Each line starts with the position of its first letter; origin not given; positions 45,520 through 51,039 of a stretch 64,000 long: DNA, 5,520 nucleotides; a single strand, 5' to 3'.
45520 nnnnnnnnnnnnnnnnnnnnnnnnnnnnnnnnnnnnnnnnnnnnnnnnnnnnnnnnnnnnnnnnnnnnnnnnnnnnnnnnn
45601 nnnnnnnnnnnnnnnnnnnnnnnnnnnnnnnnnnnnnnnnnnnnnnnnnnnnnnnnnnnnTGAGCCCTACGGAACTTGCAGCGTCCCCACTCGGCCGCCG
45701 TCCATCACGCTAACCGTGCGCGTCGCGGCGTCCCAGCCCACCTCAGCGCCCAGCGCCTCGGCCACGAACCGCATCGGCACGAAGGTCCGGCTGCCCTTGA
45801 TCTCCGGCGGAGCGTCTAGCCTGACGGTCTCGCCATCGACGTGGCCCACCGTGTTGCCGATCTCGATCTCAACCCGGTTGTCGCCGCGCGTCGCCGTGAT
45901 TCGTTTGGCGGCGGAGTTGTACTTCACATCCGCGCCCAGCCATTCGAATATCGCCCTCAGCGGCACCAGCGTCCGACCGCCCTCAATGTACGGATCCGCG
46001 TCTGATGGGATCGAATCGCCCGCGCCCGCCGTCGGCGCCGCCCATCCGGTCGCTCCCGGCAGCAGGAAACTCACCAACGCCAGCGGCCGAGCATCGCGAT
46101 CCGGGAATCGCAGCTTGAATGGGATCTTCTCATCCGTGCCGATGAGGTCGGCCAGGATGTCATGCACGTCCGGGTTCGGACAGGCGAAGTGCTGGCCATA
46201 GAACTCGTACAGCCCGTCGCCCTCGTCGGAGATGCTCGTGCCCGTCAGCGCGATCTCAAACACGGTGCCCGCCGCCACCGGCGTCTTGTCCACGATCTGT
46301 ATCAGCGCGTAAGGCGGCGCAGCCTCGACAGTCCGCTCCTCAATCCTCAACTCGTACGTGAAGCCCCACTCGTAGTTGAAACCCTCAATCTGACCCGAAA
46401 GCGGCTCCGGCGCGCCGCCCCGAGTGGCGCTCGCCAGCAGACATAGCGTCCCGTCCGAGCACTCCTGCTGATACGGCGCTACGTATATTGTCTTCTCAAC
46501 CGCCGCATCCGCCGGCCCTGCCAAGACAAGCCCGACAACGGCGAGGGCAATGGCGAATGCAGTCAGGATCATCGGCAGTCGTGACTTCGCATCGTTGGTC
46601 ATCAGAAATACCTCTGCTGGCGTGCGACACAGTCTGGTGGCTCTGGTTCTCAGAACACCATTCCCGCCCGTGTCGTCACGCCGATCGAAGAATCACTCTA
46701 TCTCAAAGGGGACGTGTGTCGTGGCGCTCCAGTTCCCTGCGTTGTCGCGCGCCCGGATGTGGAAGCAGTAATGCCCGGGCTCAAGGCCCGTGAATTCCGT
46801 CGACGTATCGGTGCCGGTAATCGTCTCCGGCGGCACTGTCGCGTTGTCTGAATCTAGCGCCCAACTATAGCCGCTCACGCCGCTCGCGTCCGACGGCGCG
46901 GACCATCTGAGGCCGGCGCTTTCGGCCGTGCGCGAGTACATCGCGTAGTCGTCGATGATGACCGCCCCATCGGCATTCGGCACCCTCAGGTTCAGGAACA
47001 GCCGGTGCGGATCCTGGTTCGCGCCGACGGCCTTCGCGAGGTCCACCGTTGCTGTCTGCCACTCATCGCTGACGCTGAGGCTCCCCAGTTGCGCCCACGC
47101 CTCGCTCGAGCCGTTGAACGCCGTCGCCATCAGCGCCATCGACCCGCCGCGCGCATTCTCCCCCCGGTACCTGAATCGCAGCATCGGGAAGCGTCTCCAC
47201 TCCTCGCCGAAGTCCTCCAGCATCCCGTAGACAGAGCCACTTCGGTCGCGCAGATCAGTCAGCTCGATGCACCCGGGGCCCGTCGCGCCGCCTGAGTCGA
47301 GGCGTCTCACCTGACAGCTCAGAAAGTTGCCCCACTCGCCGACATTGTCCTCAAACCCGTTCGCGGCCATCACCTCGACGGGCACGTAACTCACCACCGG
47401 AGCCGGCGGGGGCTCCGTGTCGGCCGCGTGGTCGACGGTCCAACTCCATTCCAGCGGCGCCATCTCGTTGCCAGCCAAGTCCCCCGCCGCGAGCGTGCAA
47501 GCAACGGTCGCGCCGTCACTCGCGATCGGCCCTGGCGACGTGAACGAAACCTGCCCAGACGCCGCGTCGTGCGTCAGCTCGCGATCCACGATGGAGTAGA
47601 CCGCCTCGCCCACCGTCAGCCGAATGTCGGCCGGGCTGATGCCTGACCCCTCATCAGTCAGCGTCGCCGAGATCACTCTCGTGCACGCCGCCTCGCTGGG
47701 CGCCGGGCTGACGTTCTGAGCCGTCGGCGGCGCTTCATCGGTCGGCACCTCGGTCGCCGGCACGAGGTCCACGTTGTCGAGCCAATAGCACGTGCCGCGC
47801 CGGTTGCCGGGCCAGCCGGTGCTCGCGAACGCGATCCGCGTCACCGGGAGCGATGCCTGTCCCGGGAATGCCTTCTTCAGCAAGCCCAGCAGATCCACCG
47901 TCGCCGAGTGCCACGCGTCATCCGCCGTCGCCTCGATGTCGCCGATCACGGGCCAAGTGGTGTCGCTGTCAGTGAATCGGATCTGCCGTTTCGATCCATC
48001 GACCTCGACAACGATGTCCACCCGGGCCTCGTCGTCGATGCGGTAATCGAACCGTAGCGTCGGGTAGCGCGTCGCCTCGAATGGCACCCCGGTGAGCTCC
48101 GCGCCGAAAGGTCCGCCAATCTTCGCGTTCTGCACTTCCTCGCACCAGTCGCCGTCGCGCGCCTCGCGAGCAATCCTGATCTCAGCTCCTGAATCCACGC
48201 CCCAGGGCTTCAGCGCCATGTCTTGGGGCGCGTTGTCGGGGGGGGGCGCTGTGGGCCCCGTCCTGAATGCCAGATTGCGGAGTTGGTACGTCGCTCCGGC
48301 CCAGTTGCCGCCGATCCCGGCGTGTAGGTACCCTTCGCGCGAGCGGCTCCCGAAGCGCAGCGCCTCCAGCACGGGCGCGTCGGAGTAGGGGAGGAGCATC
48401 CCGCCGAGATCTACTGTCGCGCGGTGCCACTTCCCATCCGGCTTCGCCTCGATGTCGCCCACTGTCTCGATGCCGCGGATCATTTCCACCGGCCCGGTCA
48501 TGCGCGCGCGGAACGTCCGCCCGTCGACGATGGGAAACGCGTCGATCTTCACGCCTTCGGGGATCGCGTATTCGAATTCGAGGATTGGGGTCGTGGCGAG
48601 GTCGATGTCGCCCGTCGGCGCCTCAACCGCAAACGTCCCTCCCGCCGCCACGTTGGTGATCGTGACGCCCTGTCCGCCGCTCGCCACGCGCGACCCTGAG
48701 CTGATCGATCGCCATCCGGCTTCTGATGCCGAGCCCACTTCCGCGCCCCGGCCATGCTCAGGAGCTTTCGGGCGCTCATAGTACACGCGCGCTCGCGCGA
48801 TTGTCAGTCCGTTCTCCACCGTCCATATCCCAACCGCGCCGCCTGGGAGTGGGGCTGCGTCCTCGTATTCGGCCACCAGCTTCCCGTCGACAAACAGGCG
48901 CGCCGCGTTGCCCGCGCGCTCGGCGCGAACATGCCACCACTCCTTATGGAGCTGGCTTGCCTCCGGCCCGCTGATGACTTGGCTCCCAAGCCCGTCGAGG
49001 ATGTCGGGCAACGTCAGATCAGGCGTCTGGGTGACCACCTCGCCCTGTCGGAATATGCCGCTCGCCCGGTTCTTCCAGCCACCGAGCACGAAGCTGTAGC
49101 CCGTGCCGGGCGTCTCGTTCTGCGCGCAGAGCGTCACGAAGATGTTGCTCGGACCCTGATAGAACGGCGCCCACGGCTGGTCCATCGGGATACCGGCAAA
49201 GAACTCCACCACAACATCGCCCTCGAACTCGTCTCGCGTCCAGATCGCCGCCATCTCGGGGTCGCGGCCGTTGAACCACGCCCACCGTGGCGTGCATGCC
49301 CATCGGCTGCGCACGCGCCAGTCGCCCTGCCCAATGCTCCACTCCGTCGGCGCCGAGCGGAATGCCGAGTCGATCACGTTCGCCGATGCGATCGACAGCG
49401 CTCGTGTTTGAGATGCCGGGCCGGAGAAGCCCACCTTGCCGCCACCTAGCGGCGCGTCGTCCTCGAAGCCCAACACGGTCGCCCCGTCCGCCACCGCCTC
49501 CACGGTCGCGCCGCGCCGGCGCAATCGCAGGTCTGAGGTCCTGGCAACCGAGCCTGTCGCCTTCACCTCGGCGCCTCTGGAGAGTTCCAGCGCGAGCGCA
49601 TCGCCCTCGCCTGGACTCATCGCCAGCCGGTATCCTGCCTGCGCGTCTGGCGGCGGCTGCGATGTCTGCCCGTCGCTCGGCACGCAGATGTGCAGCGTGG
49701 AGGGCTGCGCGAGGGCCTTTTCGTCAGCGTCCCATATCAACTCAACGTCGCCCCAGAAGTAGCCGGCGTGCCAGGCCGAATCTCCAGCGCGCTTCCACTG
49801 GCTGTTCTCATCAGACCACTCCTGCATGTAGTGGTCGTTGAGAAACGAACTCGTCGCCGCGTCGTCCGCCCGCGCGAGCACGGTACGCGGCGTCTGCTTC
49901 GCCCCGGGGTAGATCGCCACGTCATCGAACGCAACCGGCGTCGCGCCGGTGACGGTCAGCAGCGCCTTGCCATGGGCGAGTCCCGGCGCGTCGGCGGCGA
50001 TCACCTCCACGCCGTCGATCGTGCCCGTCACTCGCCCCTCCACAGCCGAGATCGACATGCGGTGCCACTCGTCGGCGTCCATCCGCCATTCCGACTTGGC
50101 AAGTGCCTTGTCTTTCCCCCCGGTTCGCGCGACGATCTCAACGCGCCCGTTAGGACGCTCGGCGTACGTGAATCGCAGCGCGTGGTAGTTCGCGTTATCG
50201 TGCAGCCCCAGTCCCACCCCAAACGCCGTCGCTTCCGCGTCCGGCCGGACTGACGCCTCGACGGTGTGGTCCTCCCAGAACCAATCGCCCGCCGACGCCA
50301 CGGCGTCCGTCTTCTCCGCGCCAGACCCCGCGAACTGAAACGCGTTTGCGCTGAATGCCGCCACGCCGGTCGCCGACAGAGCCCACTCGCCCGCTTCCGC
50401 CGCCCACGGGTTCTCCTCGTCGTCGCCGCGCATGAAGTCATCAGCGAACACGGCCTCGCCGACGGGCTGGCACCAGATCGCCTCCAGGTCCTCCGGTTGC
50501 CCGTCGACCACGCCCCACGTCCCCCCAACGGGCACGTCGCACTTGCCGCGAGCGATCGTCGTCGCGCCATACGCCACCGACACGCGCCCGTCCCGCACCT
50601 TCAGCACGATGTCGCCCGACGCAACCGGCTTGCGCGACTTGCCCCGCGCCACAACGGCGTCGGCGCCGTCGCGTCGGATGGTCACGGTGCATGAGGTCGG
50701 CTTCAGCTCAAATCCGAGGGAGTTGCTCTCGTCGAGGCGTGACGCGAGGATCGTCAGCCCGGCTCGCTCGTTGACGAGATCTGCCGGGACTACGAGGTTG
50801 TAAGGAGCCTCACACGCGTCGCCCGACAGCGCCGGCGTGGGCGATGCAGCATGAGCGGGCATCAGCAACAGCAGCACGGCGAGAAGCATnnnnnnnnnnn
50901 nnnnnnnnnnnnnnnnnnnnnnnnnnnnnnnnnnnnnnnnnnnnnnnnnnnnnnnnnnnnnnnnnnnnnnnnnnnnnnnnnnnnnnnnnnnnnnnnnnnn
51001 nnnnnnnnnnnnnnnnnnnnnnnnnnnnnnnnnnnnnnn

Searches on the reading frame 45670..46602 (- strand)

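Call 4: search_protein_families(library=pfam, proteins=[window:45670-46602:-], max_evalue=0.01)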
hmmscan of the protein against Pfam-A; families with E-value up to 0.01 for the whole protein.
window:45670-46602:- (311 aa): 2 families
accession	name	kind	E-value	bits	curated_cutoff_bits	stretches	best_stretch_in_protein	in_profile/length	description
PF07833.16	Cu_amine_oxidN1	-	1.3e-35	122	24.2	1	195-299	4-108/108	Copper amine oxidase N-terminal domain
PF14302.11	DUF4377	-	2e-07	31.2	25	1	40-94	1-57/75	Domain of unknown function (DUF4377)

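Call 8: search_protein_families(library=ncbifam, proteins=[window:45670-46602:-], max_evalue=0.001)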
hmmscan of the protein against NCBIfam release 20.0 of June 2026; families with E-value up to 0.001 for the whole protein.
window:45670-46602:- (311 aa): 1 family
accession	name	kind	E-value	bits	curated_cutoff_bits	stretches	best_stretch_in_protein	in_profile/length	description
NF011285.0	PRK14696.1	equivalog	0.00053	18.2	1278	1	210-284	35-109/757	primary-amine oxidase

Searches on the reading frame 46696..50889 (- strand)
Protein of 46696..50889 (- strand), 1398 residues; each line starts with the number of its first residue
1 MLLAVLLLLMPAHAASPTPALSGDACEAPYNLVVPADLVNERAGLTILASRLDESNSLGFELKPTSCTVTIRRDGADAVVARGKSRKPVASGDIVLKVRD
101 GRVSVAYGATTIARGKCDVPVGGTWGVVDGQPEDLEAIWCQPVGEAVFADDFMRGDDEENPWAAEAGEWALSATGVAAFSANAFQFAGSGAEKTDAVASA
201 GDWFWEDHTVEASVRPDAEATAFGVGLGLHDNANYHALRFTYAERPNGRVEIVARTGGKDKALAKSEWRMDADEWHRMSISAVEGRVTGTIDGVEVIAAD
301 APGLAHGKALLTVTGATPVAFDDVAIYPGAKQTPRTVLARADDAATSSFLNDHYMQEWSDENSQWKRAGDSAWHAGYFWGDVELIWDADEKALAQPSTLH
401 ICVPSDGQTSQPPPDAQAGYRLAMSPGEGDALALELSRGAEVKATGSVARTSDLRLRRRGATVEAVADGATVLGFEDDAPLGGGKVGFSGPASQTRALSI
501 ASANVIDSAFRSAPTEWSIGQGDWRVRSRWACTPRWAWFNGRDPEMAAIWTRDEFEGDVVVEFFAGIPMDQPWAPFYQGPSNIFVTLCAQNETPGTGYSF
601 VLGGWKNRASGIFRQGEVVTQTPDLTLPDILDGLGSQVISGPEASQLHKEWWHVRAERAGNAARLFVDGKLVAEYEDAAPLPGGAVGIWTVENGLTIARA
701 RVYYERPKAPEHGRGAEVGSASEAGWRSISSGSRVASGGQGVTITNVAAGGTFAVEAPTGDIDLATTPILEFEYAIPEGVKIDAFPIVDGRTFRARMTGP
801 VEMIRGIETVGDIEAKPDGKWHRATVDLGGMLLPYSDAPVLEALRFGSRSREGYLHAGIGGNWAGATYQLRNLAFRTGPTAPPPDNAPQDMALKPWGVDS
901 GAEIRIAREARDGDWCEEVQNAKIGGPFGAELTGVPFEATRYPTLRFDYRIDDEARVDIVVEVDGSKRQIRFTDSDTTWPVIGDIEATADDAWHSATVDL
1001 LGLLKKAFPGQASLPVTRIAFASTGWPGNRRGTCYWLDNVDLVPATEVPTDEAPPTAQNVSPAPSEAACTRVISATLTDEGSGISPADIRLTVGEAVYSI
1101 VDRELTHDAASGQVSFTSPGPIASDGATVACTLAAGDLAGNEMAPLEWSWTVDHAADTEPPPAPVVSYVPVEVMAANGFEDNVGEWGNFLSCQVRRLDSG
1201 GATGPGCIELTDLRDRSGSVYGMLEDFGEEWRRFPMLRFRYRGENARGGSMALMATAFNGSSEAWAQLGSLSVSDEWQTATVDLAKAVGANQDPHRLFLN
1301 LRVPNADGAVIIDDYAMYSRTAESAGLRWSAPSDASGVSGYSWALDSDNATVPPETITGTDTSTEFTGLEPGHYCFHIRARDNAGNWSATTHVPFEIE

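Call 4: search_protein_families(library=pfam, proteins=[window:46696-50889:-], max_evalue=0.01)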
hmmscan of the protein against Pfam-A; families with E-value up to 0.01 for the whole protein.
window:46696-50889:- (1398 aa): 8 families
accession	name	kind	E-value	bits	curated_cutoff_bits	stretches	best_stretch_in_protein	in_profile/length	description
PF06439.18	3keto-disac_hyd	-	1.3e-06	29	26.8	0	264-326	116-186/187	3-keto-disaccharide hydrolase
PF02210.31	Laminin_G_2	-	2.5e-06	28.4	22.9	0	247-307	27-87/126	Laminin G domain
PF13385.13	Laminin_G_3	-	4.9e-06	27.2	27.6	0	206-330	17-144/151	Concanavalin A-like lectin/glucanases superfamily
PF07495.19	Y_Y_Y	-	2.1e-05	24.8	26.6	1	1359-1397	25-64/65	Y_Y_Y domain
PF00041.27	fn3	-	3.5e-05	24.4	25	1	1319-1391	10-81/84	Fibronectin type III domain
PF19077.6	Big_13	-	0.00015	22.6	27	0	1356-1397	56-100/102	Bacterial Ig-like domain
PF22352.2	K319L-like_PKD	-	0.00084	19.7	27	1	1329-1388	18-76/84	K319L-like, PKD domain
PF19763.6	DUF6250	-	0.0016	18.7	26.9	0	649-697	114-162/165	Domain of unknown function (DUF6250)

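Call 8: search_protein_families(library=ncbifam, proteins=[window:46696-50889:-], max_evalue=0.001)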
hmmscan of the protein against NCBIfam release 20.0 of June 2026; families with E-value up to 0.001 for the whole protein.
window:46696-50889:- (1398 aa): 1 family
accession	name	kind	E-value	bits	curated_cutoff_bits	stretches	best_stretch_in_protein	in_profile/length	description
NF047446.1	barrel_OmpL47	domain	0.00059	20.2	40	0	1335-1397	15-68/68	OmpL47-type beta-barrel domain-containing protein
